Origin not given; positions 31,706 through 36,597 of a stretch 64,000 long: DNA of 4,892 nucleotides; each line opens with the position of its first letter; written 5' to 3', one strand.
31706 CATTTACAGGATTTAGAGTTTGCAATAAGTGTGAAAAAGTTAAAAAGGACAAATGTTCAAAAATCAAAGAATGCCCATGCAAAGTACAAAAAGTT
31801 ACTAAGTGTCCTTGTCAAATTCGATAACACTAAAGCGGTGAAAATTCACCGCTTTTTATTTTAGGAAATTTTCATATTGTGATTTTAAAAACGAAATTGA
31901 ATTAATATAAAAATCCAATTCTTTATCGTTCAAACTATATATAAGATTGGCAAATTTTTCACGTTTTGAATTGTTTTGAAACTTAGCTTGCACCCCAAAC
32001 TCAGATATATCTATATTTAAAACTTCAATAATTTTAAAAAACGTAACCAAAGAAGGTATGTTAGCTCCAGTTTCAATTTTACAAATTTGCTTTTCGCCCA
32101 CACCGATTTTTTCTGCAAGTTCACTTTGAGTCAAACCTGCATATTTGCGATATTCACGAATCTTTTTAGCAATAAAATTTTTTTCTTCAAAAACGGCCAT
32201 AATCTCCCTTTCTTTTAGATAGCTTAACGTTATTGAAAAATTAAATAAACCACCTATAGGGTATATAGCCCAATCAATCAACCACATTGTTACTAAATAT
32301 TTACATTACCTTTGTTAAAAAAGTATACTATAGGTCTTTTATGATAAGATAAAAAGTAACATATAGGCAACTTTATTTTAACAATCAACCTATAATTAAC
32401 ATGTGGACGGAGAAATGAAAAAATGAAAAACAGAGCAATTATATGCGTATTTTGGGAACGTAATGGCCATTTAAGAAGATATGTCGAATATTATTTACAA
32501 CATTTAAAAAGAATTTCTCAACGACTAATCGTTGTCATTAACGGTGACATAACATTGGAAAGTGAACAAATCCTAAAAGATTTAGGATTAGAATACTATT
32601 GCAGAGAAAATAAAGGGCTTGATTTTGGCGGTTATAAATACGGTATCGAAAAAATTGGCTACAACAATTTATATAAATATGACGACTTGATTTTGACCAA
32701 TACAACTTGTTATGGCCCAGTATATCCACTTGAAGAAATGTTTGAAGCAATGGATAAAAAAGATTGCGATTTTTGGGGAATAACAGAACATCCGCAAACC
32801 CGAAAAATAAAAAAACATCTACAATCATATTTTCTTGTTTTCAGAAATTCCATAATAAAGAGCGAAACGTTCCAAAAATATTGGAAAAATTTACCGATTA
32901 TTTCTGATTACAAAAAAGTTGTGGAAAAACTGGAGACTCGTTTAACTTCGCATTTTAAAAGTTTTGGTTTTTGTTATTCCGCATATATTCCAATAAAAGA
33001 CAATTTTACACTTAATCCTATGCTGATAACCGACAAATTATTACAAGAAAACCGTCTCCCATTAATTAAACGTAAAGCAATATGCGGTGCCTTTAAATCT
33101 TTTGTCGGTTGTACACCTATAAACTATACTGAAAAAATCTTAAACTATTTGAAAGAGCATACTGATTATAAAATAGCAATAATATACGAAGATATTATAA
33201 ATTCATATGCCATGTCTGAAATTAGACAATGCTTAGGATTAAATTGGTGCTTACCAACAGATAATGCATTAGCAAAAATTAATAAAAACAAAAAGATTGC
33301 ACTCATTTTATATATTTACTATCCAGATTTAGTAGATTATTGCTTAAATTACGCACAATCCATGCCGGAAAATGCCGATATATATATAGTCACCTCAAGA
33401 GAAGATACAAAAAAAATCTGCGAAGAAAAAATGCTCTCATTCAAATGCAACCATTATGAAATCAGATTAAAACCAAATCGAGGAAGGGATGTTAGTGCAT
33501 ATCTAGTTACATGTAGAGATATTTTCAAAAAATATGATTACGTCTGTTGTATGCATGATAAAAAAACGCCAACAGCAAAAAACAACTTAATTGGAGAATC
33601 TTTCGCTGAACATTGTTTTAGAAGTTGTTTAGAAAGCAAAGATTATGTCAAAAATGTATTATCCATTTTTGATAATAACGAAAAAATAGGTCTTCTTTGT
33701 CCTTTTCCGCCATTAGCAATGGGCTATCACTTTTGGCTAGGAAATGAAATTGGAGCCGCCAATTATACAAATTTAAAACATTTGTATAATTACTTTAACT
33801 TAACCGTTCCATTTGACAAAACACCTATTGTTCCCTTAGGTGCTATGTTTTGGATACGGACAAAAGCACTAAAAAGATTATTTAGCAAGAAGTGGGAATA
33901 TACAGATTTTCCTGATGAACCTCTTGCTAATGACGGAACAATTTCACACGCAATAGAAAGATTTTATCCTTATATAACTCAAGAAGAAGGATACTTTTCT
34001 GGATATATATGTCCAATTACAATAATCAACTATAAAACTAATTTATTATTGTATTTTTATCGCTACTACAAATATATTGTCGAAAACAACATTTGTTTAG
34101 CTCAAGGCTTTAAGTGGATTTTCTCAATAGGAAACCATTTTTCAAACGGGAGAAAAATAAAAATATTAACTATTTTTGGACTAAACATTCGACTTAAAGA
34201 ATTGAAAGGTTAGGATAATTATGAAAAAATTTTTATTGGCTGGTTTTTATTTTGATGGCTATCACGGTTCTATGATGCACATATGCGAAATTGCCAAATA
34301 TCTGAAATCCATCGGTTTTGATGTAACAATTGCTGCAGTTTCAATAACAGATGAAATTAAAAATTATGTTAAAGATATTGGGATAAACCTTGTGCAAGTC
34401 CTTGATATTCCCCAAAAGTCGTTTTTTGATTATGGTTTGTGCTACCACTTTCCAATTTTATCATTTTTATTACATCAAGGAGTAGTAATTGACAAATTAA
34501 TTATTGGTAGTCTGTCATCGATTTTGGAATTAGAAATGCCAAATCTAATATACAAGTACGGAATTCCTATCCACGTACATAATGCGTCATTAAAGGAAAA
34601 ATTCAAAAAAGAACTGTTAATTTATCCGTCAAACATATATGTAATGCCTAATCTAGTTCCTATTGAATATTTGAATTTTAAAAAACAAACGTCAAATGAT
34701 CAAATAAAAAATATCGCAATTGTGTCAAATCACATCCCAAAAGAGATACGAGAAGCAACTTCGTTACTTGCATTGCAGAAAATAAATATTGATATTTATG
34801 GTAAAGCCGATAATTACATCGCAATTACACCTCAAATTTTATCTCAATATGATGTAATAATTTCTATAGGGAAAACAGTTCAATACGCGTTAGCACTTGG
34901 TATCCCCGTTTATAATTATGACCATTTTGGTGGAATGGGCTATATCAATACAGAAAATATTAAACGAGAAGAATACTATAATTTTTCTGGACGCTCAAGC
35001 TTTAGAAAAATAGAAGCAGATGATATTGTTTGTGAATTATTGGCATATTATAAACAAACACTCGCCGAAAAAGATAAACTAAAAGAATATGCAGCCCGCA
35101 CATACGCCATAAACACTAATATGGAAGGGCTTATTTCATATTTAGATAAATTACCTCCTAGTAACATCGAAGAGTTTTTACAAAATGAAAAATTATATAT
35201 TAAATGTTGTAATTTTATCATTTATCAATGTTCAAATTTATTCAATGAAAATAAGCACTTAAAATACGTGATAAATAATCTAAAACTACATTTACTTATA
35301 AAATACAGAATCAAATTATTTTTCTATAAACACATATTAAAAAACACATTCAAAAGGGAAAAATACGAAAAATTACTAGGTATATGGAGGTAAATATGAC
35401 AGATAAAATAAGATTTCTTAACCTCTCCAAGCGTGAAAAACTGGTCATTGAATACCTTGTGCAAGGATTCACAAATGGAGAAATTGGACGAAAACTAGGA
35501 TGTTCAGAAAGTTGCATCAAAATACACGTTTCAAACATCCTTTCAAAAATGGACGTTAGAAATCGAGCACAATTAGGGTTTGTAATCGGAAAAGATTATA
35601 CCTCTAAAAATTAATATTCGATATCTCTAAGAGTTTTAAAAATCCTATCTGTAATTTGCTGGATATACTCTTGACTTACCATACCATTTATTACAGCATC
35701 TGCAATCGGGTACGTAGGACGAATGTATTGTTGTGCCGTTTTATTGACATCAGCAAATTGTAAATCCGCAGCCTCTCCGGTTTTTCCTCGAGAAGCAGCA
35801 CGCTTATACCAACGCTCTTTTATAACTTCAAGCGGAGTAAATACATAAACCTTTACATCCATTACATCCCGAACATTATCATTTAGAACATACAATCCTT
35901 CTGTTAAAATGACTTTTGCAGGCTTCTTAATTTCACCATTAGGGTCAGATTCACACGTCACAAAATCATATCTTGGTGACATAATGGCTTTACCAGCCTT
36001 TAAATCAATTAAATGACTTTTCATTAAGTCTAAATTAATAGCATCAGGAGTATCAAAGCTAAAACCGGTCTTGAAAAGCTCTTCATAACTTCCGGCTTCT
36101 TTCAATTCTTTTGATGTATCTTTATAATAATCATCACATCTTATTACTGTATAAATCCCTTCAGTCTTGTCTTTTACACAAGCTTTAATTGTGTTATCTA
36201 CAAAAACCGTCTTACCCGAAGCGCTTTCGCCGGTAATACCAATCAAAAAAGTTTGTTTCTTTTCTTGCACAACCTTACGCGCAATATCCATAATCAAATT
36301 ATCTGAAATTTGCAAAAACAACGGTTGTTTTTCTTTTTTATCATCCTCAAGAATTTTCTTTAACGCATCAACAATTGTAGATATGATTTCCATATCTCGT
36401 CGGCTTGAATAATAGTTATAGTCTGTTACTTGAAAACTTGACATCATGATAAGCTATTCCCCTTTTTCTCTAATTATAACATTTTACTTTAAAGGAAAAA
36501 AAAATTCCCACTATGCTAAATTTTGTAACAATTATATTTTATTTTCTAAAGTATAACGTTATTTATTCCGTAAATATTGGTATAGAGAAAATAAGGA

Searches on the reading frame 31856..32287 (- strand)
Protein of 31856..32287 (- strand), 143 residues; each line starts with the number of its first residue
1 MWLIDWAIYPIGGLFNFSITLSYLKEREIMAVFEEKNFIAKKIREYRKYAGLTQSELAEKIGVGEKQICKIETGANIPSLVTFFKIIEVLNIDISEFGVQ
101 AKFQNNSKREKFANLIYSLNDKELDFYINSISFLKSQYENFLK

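Call 95: search_protein_families(library=pfam, proteins=[window:31856-32287:-], max_evalue=0.00001)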
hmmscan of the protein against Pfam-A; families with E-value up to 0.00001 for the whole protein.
window:31856-32287:- (143 aa): 3 families
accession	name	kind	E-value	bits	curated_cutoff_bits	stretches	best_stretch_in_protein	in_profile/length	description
PF01381.28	HTH_3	-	2e-13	50.6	23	1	43-97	1-55/55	Helix-turn-helix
PF12844.13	HTH_19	-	1.1e-08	35.3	30.2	1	41-96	2-57/64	Helix-turn-helix domain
PF13560.12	HTH_31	-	2.5e-07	31.3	27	1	42-93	5-57/64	Helix-turn-helix domain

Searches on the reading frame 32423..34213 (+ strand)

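Call 95: search_protein_families(library=pfam, proteins=[window:32423-34213:+], max_evalue=0.00001)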
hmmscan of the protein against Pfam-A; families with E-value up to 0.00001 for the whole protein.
window:32423-34213:+ (596 aa): 1 family
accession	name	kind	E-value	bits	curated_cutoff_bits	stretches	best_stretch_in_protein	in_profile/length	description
PF05045.17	RgpF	-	2e-151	505.5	25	1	35-524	1-503/503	Rhamnan synthesis protein F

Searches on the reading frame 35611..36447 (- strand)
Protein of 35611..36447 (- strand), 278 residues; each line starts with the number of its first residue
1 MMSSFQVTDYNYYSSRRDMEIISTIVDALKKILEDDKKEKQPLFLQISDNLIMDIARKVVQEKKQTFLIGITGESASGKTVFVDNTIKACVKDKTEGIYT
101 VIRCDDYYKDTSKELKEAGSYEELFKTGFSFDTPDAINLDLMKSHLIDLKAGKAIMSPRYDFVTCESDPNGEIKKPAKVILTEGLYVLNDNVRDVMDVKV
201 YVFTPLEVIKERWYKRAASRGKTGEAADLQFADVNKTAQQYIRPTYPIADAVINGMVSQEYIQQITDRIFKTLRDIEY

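Call 96: search_protein_families(library=pfam, proteins=[window:35611-36447:-], max_evalue=0.00001)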
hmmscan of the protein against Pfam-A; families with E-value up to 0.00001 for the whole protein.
window:35611-36447:- (278 aa): 1 family
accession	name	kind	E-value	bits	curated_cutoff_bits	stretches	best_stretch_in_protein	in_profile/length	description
PF00485.24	PRK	-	5.5e-30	105.1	22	1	68-256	1-190/196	Phosphoribulokinase / Uridine kinase family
